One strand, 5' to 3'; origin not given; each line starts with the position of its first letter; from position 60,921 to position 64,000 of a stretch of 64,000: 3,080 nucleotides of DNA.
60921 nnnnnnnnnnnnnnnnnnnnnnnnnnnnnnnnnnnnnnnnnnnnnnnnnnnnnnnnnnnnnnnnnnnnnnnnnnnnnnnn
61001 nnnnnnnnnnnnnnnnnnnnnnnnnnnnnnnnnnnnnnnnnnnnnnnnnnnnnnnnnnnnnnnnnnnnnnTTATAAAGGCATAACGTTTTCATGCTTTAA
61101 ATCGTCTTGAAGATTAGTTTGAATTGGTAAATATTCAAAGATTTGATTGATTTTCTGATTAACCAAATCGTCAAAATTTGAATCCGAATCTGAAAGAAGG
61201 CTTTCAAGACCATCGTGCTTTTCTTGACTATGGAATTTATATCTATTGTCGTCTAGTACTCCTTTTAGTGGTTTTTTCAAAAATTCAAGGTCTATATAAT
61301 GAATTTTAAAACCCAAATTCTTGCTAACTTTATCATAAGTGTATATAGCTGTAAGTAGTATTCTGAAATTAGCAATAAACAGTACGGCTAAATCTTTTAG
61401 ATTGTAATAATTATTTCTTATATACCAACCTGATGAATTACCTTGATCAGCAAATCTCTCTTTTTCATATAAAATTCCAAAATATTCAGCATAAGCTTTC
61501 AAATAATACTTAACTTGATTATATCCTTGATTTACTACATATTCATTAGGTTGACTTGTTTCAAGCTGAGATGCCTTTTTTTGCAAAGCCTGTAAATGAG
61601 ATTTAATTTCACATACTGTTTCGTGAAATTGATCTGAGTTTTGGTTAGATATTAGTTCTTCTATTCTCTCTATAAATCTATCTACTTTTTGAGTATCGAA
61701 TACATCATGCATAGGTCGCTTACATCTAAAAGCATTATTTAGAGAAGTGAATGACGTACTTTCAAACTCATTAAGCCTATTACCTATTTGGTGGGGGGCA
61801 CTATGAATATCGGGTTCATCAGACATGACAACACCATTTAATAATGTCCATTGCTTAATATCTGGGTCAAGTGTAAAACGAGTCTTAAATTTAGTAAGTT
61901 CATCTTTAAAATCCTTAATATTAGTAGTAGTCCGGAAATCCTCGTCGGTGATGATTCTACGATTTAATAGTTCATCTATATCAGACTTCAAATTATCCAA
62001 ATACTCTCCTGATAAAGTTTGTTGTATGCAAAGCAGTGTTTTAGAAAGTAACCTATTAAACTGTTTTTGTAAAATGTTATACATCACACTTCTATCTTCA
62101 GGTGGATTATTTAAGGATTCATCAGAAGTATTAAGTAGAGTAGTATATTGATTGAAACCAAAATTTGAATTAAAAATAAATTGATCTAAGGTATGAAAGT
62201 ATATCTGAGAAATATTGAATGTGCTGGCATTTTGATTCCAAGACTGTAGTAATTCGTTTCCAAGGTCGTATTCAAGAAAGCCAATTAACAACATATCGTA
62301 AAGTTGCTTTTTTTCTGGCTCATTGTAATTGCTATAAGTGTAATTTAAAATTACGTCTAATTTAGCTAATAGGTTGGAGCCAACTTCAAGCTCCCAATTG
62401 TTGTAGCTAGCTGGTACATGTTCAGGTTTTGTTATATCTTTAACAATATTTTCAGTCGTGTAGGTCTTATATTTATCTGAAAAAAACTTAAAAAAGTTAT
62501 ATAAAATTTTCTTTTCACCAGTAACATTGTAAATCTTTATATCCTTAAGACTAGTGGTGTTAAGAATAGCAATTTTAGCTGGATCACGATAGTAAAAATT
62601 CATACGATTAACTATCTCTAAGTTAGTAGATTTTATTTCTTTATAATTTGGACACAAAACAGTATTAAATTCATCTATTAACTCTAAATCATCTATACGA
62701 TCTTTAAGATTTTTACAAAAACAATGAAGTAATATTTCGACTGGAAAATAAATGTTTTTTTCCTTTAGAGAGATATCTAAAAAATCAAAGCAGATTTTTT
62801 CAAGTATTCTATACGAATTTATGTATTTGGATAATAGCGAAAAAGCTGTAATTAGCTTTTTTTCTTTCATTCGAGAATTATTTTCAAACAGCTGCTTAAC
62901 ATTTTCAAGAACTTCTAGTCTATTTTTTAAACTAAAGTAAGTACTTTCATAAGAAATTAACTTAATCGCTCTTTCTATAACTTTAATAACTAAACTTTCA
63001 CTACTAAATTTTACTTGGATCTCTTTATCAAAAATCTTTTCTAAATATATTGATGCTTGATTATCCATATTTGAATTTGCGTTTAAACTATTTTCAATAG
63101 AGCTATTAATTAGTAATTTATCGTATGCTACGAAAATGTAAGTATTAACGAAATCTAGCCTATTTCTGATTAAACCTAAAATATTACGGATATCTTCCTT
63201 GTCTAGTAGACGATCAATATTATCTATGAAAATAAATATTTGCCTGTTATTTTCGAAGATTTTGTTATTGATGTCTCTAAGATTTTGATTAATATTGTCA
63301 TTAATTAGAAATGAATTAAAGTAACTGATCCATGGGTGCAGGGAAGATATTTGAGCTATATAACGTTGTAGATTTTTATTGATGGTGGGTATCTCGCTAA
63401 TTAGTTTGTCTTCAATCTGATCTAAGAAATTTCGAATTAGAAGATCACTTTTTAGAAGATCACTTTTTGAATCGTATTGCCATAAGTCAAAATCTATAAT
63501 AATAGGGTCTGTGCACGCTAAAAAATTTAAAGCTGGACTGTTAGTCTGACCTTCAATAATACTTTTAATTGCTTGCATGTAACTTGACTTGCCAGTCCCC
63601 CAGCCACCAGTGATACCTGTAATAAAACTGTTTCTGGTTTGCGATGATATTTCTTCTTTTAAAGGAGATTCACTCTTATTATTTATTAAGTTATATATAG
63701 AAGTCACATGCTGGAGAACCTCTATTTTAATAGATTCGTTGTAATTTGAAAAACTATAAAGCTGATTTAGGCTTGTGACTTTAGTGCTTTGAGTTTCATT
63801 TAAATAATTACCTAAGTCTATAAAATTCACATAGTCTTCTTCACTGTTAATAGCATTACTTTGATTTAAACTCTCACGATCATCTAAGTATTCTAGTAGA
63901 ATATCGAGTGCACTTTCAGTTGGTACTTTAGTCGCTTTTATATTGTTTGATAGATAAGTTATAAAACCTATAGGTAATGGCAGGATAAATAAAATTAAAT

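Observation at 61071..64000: Giant soluble KAP-family P-loop NTPase with ~600-aa uncharacterised C-terminal region at the window edge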

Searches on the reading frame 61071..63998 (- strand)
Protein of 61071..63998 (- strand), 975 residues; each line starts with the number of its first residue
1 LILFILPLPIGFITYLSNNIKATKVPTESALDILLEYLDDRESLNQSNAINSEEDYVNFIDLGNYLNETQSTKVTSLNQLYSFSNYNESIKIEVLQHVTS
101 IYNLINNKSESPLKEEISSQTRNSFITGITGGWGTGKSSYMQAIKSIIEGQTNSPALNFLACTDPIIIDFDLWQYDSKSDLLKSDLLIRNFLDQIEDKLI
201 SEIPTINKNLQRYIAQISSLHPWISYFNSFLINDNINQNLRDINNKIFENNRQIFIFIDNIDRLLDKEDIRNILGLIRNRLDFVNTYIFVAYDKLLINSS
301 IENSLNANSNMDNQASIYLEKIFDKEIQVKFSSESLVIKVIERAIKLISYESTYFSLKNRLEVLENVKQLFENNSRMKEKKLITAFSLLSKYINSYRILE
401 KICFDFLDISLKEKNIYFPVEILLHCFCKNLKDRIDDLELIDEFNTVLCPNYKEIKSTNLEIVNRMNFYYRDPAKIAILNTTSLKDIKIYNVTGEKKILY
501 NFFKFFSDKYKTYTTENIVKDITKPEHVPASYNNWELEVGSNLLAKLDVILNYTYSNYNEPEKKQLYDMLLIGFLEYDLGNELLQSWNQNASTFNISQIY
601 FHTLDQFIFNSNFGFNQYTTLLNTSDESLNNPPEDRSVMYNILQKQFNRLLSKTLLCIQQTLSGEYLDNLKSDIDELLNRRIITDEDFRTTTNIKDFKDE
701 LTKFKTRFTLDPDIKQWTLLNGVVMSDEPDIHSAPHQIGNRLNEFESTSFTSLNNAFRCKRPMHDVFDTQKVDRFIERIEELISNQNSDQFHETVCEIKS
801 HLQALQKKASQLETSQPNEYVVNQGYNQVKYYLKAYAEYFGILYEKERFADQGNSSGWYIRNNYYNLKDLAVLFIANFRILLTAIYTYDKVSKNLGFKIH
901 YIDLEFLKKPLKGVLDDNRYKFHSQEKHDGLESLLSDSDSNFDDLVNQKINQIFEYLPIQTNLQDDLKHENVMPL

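Call 5: search_protein_families(library=pfam, proteins=[window:61071-63998:-], max_evalue=1)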
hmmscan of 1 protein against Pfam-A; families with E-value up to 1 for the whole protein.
window:61071-63998:- (975 aa): 5 families
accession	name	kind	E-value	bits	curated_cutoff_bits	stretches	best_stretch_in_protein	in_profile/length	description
PF07693.20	KAP_NTPase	-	2.3e-19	70.2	20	1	116-377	11-258/293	KAP family P-loop domain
PF03930.20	Flp_N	-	0.019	15.4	25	1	887-939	26-78/82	Recombinase Flp protein N-terminus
PF13555.12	AAA_29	-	0.04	14.1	27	1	124-152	23-50/61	P-loop containing region of AAA domain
PF00004.35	AAA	-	0.13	13.1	21.2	0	237-268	43-73/131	ATPase family associated with various cellular activities (AAA)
PF02463.25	SMC_N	-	0.96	9.3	40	0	249-282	155-188/220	RecF/RecN/SMC N terminal domain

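Call 6: search_protein_families(library=padloc, proteins=[window:61071-63998:-], max_evalue=1)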
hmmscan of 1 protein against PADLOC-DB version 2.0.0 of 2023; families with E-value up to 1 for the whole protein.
window:61071-63998:- (975 aa): 3 families
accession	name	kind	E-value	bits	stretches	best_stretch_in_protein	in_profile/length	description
PDLC02361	PifA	-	5.3e-13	46.4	1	119-329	35-253/720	PifA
PDLC02209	QatA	-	0.00019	18.2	1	115-159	24-68/646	-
PDLC01177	CorA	-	0.48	8.6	1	771-817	22-74/117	CorA-like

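Call 7: search_protein_families(library=ncbifam, proteins=[window:61071-63998:-], max_evalue=1)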
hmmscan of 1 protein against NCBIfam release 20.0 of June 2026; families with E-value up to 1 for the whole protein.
window:61071-63998:- (975 aa): 2 families
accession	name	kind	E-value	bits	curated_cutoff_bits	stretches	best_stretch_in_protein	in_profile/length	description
NF041923.1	QatA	equivalog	0.001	17.8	600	1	117-180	26-78/628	Qat anti-phage system ATPase QatA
TIGR00750.1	lao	equivalog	0.26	10.4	240.75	1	112-145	22-55/300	methylmalonyl Co-A mutase-associated GTPase MeaB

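Call 11: find_homologous_proteins(query=window:61071-63998:-)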
Query window:61071-63998:- (975 aa): 1 proteins with E <= 0.001 among 8000 candidates.
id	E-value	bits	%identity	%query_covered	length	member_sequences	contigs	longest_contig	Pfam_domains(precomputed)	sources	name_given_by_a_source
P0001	0.0e+0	2151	100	100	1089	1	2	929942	PF07693.21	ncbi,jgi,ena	jgi:hypothetical protein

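Call 13: find_encoding_contigs(protein=P0001, flank=10000, max_places=4)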
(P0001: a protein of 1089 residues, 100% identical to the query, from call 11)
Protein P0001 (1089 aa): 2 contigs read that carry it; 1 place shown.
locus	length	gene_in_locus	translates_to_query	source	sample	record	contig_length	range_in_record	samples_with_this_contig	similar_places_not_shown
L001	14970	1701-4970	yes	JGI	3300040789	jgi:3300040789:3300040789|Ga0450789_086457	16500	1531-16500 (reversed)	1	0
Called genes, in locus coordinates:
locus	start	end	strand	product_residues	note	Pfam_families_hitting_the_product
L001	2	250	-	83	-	?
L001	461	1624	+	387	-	PF13191:AAA_16, PF01637:ATPase_2 (weak), PF13401:AAA_22 (weak)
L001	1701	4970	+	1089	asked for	PF07693:KAP_NTPase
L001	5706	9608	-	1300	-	PF02574:S-methyl_trans, PF00809:Pterin_bind, PF02607:B12-binding_2, PF02310:B12-binding, PF02965:Met_synt_B12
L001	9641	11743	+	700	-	PF02665:Nitrate_red_gam, PF12797:Fer4_2 (faint), PF13237:Fer4_10, PF13183:Fer4_8, PF13187:Fer4_9, PF13484:Fer4_16 (weak), PF13534:Fer4_17 (faint), PF02754:CCG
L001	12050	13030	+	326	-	PF00389:2-Hacid_dh, PF02826:2-Hacid_dh_C, PF03446:NAD_binding_2 (weak)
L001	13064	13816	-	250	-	-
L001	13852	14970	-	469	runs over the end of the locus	-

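Call 15: find_related_loci(query=P0001, collection=genome_contigs, flank=10000)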
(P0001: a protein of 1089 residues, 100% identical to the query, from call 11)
Query P0001 (1089 aa) in genome_contigs; peptide patterns used: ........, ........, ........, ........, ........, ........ (x = any residue, [..] = any of these).
81 stretches matched a pattern, but none encodes a relative of the query by tblastn (E <= 1e-3).

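Call 19: search_protein_families(library=padloc, proteins=[L001:461-1624:+, P0001], max_evalue=1)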
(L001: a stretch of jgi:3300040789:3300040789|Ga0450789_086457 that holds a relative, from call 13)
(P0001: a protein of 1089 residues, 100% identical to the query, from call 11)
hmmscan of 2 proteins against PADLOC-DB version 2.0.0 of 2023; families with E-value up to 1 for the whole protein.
L001:461-1624:+ (387 aa): 9 families
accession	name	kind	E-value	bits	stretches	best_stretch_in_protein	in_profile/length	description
PDLC04140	mad8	-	3.5e-07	28.1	1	46-256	31-276/314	mads_8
PDLC00938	Cas3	-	0.0015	15.9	1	82-258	39-216/358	CRISPR-associated helicase Cas3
PDLC04789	PDC-S01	-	0.0033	14.5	1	38-66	13-41/375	-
PDLC01252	Cas3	-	0.0043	14.5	1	167-229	113-168/324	CAS-I; effector_G3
PDLC04985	PDC-S27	-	0.0072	13.3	1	150-186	87-120/484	-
PDLC01757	Cas3b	-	0.015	11.8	1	170-216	319-365/676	-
PDLC01994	RtcR_PspF1--CARF_AAA_HTH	-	0.025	11.7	1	166-192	250-276/468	-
PDLC01993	RtcR--CARF_AAA_HTH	-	0.031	10.7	1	162-194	275-306/523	-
PDLC04787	PDC-S01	-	0.062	10.1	0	32-64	16-49/412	-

P0001 (1089 aa): 3 families
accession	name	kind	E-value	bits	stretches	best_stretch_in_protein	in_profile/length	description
PDLC02361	PifA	-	5.6e-13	46.4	2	353-443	169-253/720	PifA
PDLC02209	QatA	-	0.00023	17.9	1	229-273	24-68/646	-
PDLC01177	CorA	-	0.48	8.6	1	885-931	22-74/117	CorA-like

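Call 22: find_homologous_proteins(query=L001:461-1624:+)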
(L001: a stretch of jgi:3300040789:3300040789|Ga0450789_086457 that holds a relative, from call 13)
Query L001:461-1624:+ (387 aa): 8000 proteins with E <= 0.001 among 8000 candidates; the best 120 are listed.
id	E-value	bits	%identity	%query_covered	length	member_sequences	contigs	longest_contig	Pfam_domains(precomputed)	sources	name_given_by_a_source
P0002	1.1e-251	853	100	100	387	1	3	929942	PF13401.13,PF01637.25,PF13191.13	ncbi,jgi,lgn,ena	jgi:hypothetical protein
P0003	4.6e-177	607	69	100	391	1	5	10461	PF13173.13,PF10923.15,PF13401.13,PF13191.13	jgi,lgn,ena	-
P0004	6.8e-177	607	70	100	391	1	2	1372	PF13245.13,PF13401.13,PF13191.13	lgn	-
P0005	2.1e-175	602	69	100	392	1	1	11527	PF13401.13,PF13191.13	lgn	-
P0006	1.1e-173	596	68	100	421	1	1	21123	PF13604.13,PF13401.13,PF13191.13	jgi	jgi:hypothetical protein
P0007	7.1e-173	594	67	100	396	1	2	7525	PF13173.13,PF13401.13,PF13191.13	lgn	-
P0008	8.9e-173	593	67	100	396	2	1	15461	PF13401.13,PF13191.13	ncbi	-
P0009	8.8e-172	590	67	100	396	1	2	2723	PF13401.13,PF13191.13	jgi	jgi:hypothetical protein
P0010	1.9e-171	589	67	100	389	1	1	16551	PF13401.13,PF01637.25,PF13191.13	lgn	-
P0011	8.2e-171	587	68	100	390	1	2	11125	PF13401.13,PF13191.13,PF24389.2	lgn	-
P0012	1.4e-170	586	68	100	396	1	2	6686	PF13401.13,PF01637.25,PF13191.13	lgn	-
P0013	2.3e-170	585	67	100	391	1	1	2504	PF13401.13,PF13191.13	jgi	-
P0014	4.3e-170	584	66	100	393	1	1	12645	PF13401.13,PF13191.13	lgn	-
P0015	8.0e-170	583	66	100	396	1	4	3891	PF13604.13,PF13401.13,PF13191.13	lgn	-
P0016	9.2e-170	583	66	100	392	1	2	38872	PF13401.13,PF13191.13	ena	-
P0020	2.3e-169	582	66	100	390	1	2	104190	PF13401.13,PF13191.13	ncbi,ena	-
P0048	9.5e-166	570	65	100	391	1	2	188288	PF13604.13,PF13401.13,PF13191.13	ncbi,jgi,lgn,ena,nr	ncbi:MAG: AAA family ATPase [Alphaproteobacteria bacterium HGW-Alphaproteobacteria-3]|nr:MAG: AAA fa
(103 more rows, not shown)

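Call 23: search_protein_families(library=pfam, proteins=[L001:461-1624:+, L001:2-250:-], max_evalue=0.1)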
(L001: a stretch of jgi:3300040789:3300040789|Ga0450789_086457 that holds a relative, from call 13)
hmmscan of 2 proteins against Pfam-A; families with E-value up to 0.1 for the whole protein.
L001:461-1624:+ (387 aa): 10 families
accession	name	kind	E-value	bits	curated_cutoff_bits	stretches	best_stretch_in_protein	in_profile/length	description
PF13191.12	AAA_16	-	1.5e-08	35.8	32.6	1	21-201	4-165/167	AAA ATPase domain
PF13401.12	AAA_22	-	8.5e-08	33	27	1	41-204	4-122/130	AAA domain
PF01637.24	ATPase_2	-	1.1e-05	25.9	33.2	1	33-188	11-133/225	ATPase domain predominantly from Archaea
PF13173.12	AAA_14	-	2.4e-05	24.8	27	0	44-62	4-22/129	AAA domain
PF07728.20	AAA_5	-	0.00024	21.6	22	1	158-193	58-93/139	AAA domain (dynein-related subfamily)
PF13245.12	AAA_19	-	0.0019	18.9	25.1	1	41-196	10-120/134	AAA domain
PF00004.35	AAA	-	0.0024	18.7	21.2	0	47-205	3-107/131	ATPase family associated with various cellular activities (AAA)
PF13604.12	AAA_30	-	0.0067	16.6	27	0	42-72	18-48/191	AAA domain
PF24389.1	ORC-CDC6-like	-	0.013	14.7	27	1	39-60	29-50/571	ORC-CDC6-like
PF25201.1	nSTAND6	-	0.033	14.7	27.7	1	34-73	10-49/148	Novel STAND NTPase 6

L001:2-250:- (83 aa): 1 family
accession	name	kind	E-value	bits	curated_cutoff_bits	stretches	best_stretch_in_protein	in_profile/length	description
PF02776.23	TPP_enzyme_N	-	4.3e-25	88.2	26.8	1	6-83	2-79/119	Thiamine pyrophosphate enzyme, N-terminal TPP binding domain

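Call 24: find_encoding_contigs(protein=P0002, flank=10000, max_places=4)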
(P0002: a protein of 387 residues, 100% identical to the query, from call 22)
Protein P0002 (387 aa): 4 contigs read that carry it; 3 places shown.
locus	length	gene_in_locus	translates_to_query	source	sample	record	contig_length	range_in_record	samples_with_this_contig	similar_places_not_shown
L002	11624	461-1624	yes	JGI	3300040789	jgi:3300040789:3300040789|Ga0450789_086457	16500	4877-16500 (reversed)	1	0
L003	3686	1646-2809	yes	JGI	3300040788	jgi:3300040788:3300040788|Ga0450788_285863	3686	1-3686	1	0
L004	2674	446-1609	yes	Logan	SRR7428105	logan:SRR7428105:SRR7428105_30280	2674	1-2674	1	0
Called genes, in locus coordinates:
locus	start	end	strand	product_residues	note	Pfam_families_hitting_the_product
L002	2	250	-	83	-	?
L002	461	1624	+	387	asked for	PF13191:AAA_16, PF01637:ATPase_2 (weak), PF13401:AAA_22 (weak)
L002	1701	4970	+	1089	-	PF07693:KAP_NTPase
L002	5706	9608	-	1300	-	PF02574:S-methyl_trans, PF00809:Pterin_bind, PF02607:B12-binding_2, PF02310:B12-binding, PF02965:Met_synt_B12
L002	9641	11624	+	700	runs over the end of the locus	PF02665:Nitrate_red_gam, PF12797:Fer4_2 (faint), PF13237:Fer4_10, PF13183:Fer4_8, PF13187:Fer4_9, PF13484:Fer4_16 (weak), PF13534:Fer4_17 (faint), PF02754:CCG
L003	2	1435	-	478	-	?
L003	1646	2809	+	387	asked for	PF13191:AAA_16, PF01637:ATPase_2 (weak), PF13401:AAA_22 (weak)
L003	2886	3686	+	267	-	?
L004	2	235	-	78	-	?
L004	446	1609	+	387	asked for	PF13191:AAA_16, PF01637:ATPase_2 (weak), PF13401:AAA_22 (weak)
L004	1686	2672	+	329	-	?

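Call 28: search_protein_representatives(protein=P0001)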
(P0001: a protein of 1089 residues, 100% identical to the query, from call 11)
Query: 1089 residues. Proteins with E-value up to 0.001 (for the whole library): 670; up to 1e-10: 73; up to 1e-30: 1. The best 150 are listed.
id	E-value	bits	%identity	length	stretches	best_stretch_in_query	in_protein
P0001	0.0e+00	2423.3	100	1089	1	1-1089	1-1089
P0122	4.2e-16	74.6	35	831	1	233-527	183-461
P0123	1.7e-15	72.6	37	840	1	212-452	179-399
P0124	3.7e-15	71.5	32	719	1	227-461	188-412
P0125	4.3e-15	71.3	33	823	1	223-513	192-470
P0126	1.3e-14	69.7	34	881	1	232-486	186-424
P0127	6.8e-14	67.3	32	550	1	199-558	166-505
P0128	6.9e-14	67.3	41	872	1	230-448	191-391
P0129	8.2e-14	67.0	29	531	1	236-504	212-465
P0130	9.4e-14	66.8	32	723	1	240-422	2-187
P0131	1.2e-13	66.4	34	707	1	236-436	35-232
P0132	1.4e-13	66.3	32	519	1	226-471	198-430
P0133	1.4e-13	66.3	30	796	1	232-462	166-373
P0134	1.8e-13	65.9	31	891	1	235-450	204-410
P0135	2.4e-13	65.4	35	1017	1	237-453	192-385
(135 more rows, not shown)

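Call 35: find_homologous_proteins(query=A2, max_evalue=0.00001)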
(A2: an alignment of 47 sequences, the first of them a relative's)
Query A2 (47 sequences) (1089 aa, profile of the alignment): 14 proteins with E <= 0.00001 among 8000 candidates.
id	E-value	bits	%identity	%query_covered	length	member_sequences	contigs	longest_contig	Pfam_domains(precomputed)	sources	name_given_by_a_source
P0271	3.5e-224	765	28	20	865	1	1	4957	PF07693.21,PF13401.13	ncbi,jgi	jgi:ABC-type lipoprotein export system ATPase subunit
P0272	1.1e-198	681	28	19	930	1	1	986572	PF07693.21,PF13401.13,PF01637.25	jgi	-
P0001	2.8e-75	273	100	100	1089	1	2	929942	PF07693.21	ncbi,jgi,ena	jgi:hypothetical protein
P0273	2.0e-65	240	32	7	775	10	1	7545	PF07693.21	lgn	-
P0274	1.3e-62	231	26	20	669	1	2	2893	PF07693.21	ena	-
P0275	4.7e-62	229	31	7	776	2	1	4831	PF07693.21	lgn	-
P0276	1.7e-59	221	29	18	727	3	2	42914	PF07693.21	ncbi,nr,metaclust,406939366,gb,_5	ncbi:MAG: hypothetical protein ACD_45C00683G0005 [uncultured bacterium]|nr:MAG: hypothetical protein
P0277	1.0e-57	215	26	22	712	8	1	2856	PF07693.21,PF13401.13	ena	-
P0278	1.8e-57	214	24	21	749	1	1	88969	PF07693.21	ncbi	-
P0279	5.0e-56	209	27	18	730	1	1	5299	PF07693.21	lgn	-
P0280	1.8e-40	158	23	19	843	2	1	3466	PF07693.21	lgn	-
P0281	3.2e-27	114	27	9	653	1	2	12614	PF07693.21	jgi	-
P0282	1.3e-6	46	24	11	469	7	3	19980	PF07693.21,PF13401.13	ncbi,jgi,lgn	jgi:hypothetical protein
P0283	4.9e-6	44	28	11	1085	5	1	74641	PF07693.21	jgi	-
